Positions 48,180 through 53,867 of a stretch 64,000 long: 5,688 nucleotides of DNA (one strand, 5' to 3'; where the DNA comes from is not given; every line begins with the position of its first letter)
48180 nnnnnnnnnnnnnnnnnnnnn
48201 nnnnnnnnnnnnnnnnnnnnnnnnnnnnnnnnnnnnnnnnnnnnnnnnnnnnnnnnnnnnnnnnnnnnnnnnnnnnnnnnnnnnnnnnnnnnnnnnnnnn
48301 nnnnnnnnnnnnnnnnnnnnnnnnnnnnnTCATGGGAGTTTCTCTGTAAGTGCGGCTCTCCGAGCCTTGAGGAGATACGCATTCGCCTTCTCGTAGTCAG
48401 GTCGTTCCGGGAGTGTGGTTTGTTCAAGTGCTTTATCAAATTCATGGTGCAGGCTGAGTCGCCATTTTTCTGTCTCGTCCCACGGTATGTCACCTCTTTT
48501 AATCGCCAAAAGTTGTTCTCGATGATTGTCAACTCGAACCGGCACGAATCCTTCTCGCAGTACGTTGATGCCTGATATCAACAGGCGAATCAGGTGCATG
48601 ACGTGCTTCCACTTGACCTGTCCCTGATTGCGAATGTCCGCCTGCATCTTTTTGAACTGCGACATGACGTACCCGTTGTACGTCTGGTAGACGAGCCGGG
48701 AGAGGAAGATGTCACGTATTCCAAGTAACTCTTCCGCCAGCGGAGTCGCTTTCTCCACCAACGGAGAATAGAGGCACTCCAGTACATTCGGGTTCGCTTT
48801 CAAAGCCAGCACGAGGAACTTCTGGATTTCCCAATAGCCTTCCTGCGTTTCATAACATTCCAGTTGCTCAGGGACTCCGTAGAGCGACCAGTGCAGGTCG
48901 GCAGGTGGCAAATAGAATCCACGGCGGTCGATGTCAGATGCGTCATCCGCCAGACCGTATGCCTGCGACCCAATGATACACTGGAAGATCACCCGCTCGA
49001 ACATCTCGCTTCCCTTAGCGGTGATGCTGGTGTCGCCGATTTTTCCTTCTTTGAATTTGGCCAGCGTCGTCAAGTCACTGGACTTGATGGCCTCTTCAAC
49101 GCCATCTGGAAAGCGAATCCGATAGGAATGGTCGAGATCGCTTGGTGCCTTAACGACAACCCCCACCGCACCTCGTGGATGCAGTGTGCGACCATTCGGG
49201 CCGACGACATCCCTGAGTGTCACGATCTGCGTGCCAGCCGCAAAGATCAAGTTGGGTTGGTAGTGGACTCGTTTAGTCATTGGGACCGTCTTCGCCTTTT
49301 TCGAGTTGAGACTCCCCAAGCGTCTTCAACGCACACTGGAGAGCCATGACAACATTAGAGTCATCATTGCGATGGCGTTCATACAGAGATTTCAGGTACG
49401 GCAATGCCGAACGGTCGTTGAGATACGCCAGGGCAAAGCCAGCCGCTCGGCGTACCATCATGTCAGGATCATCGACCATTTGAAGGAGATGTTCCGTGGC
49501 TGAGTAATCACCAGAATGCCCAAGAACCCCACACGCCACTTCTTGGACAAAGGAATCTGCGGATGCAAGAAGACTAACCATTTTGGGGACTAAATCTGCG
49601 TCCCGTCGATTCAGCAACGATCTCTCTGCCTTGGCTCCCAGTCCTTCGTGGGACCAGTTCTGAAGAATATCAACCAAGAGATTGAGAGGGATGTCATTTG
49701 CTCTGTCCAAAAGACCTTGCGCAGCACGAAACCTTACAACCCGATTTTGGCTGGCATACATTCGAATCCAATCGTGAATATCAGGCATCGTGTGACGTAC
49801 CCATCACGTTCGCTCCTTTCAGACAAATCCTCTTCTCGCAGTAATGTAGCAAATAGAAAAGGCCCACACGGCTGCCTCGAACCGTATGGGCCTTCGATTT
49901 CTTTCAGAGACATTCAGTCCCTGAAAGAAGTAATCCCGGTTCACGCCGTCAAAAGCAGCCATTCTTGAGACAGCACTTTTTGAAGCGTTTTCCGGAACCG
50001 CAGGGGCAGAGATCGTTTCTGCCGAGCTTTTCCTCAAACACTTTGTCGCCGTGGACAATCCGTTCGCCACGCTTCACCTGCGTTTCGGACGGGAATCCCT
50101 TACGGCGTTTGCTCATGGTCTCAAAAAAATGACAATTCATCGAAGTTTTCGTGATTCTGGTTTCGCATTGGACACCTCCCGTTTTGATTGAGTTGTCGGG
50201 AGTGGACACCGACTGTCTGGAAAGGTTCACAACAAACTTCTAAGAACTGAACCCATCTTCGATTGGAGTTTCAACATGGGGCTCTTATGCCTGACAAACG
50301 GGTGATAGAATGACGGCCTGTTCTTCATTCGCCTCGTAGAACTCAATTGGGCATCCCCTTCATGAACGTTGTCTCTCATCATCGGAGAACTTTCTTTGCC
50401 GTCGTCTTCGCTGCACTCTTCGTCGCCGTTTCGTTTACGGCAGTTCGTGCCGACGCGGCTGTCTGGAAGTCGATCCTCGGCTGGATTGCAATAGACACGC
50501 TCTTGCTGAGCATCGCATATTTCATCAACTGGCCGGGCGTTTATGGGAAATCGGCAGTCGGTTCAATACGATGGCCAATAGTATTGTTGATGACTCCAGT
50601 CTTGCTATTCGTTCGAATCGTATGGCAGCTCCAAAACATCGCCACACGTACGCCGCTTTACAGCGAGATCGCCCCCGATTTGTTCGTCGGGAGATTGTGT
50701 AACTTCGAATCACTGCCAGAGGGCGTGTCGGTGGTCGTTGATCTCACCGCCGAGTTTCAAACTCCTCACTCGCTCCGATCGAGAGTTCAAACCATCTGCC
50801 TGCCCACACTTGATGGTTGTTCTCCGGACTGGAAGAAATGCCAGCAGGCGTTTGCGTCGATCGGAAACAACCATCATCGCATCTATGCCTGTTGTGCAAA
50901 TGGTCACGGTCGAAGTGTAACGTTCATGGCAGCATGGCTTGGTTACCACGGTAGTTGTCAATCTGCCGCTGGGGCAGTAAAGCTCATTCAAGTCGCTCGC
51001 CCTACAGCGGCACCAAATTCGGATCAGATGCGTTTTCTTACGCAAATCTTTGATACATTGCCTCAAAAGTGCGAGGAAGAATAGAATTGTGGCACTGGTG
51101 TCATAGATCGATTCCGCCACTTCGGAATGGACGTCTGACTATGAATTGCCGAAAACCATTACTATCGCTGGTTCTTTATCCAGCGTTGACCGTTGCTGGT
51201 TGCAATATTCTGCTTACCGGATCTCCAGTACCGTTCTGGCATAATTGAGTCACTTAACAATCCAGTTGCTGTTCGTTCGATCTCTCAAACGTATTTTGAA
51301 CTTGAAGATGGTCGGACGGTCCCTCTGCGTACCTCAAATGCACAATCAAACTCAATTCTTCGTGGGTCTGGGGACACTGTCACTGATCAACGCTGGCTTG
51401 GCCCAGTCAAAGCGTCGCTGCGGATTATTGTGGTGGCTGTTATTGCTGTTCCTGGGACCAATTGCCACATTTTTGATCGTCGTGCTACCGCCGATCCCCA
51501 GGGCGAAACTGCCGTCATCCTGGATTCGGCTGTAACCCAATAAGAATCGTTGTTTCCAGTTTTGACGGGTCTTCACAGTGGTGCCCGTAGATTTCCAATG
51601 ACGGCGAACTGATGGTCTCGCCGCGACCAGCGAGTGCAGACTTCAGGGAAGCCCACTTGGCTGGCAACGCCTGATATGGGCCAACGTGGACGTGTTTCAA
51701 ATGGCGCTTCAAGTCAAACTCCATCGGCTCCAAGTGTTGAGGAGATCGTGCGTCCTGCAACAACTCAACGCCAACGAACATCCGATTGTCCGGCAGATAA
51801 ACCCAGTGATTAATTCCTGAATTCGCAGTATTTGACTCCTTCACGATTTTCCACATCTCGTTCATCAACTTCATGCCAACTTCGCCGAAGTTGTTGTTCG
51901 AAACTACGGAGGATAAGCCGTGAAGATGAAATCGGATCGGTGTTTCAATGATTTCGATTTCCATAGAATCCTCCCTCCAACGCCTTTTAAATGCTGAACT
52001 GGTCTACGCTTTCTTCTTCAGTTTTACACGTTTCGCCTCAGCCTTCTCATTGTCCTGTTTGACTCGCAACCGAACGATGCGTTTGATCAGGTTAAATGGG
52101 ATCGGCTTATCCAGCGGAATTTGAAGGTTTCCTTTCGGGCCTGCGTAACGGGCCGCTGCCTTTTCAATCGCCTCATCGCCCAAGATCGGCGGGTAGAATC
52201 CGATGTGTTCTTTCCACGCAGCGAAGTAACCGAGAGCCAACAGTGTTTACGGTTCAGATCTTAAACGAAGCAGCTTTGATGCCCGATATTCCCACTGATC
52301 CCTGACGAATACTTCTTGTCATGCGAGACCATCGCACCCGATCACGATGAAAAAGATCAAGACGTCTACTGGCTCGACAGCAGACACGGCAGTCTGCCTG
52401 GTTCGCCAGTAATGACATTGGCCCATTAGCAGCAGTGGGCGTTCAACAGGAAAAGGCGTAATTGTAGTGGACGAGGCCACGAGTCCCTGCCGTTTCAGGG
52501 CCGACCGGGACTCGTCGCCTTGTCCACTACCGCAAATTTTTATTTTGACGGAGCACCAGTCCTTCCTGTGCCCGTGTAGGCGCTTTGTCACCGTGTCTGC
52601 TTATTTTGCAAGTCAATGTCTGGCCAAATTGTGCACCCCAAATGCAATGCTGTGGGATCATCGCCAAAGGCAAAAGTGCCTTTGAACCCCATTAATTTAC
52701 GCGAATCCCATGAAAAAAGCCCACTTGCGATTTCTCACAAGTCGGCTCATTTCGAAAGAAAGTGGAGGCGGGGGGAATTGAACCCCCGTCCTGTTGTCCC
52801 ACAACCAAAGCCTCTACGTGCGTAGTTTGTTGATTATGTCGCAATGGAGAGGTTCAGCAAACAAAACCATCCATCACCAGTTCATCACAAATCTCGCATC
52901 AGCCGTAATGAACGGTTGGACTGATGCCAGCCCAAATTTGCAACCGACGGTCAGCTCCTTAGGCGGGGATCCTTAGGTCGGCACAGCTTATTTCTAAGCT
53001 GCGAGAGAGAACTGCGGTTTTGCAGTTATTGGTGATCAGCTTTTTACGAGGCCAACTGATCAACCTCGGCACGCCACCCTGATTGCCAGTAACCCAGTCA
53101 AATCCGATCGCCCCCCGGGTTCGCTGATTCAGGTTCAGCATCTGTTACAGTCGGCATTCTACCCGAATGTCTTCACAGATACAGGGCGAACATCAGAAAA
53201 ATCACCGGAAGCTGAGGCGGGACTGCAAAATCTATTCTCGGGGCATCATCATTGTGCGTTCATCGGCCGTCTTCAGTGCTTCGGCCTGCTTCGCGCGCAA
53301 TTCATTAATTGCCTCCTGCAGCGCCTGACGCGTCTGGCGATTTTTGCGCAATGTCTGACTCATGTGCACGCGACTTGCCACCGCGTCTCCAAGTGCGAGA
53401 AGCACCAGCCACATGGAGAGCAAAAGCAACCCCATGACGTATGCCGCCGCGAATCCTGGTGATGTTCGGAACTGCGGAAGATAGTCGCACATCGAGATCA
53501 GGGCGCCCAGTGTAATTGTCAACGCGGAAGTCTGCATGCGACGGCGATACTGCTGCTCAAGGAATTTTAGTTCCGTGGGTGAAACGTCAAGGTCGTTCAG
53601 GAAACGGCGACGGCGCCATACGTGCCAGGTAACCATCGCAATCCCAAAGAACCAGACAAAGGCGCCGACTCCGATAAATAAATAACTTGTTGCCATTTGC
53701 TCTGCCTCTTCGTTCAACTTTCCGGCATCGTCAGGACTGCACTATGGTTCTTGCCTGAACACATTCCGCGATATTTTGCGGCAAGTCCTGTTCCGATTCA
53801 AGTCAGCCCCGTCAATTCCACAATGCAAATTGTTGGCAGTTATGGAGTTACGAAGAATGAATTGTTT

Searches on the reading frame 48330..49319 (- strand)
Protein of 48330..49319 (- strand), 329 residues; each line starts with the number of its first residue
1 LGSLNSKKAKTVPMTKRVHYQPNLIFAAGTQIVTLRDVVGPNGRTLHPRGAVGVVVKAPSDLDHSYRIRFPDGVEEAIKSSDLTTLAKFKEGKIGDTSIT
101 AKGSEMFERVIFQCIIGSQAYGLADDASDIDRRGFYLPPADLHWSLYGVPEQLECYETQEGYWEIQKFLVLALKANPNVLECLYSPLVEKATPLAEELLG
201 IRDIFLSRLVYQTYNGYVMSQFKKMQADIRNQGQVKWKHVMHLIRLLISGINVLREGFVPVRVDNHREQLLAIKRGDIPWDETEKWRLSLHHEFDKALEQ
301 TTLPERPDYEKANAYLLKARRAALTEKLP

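Call 13: search_protein_families(library=pfam, proteins=[window:48330-49319:-], max_evalue=0.01)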
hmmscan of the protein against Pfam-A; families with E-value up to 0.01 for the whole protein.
window:48330-49319:- (329 aa): 1 family
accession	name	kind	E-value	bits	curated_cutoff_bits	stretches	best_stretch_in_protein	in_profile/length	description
PF10127.15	RlaP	-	2e-42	146.1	23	1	109-317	19-248/249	RNA repair pathway DNA polymerase beta family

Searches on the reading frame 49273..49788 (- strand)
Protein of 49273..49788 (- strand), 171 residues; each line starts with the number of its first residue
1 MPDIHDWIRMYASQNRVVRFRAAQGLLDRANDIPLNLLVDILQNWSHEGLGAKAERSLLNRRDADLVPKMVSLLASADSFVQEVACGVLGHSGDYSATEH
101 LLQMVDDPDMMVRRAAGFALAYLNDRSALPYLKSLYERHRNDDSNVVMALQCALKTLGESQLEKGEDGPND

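Call 13: search_protein_families(library=pfam, proteins=[window:49273-49788:-], max_evalue=0.01)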
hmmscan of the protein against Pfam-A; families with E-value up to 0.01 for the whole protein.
window:49273-49788:- (171 aa): 6 families
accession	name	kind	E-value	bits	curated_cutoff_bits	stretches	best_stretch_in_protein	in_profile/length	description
PF13646.12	HEAT_2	-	4.9e-15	56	27.7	2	99-159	2-60/88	HEAT repeats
PF02985.28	HEAT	-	5.2e-07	29.8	23.5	1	100-122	4-26/31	HEAT repeat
PF13513.12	HEAT_EZ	-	3.5e-05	24.7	27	0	98-122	30-54/55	HEAT-like repeat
PF00514.29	Arm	-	0.00014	22.2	20.6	0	63-91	10-38/41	Armadillo/beta-catenin-like repeat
PF03130.22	HEAT_PBS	-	0.00046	20.9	20.9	1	112-136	1-25/27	PBS lyase HEAT-like repeat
PF05004.19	IFRD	-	0.0023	17.4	25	0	96-133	214-251/306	Interferon-related developmental regulator (IFRD)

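Call 44: find_encoding_contigs(protein=window:49273-49788:-, flank=10000, max_places=10)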
Protein window:49273-49788:- (171 aa): no gene with exactly this product is on record in the collection.

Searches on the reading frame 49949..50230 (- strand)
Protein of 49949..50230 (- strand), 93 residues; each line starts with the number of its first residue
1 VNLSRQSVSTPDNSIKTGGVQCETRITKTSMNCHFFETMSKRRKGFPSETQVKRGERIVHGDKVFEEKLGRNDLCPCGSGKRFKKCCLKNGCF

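Call 62: search_protein_families(library=pfam, proteins=[window:49949-50230:-], max_evalue=0.001)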
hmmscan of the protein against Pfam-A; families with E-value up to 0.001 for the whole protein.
window:49949-50230:- (93 aa): 1 family
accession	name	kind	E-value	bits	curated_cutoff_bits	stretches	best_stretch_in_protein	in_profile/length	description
PF02810.21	SEC-C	-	2.6e-09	37.2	20.4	1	71-88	1-18/19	SEC-C motif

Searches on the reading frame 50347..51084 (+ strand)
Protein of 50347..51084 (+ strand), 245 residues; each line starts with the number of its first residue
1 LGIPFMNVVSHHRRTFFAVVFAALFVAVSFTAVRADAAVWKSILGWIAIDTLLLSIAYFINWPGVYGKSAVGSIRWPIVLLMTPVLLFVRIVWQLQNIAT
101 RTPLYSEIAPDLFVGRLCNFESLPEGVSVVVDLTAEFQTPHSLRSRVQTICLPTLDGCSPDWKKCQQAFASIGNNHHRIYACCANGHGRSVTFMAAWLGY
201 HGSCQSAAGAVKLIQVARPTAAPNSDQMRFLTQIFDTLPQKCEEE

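Call 62: search_protein_families(library=pfam, proteins=[window:50347-51084:+], max_evalue=0.001)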
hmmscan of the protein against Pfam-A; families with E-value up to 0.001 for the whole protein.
window:50347-51084:+ (245 aa): 3 families
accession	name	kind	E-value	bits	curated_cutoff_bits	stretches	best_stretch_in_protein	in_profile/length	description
PF00782.25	DSPc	-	2.7e-06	27.7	33.5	1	127-234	19-130/133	Dual specificity phosphatase, catalytic domain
PF22784.1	PTP-SAK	-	9.4e-06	26.2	27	1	126-209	31-120/153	Swiss Army Knife protein, DSP-PTPase phosphatase domain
PF22785.1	Tc-R-P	-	5.2e-05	24.2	27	1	125-202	22-105/106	Polymorphic toxin system, DSP-PTPase phosphatase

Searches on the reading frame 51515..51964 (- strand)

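Call 62: search_protein_families(library=pfam, proteins=[window:51515-51964:-], max_evalue=0.001)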
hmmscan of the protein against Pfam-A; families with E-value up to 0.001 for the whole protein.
window:51515-51964:- (149 aa): 1 family
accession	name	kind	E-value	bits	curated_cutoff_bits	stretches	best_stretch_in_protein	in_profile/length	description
PF06445.20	GyrI-like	-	7.3e-08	33.3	26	1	2-144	2-154/155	GyrI-like small molecule binding domain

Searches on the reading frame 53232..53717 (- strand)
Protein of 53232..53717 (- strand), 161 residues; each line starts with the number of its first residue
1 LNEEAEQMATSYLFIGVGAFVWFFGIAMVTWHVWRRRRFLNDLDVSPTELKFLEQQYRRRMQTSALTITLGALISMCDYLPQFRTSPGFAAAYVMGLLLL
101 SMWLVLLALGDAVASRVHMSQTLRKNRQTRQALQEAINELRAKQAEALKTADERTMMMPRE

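Call 62: search_protein_families(library=pfam, proteins=[window:53232-53717:-], max_evalue=0.001)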
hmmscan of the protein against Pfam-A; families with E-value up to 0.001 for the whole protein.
window:53232-53717:- (161 aa): 1 family
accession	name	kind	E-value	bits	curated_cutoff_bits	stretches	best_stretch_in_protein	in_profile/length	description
PF07332.16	Phage_holin_3_6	-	0.0005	20.5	28.4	0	1-134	26-116/116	Putative Actinobacterial Holin-X, holin superfamily III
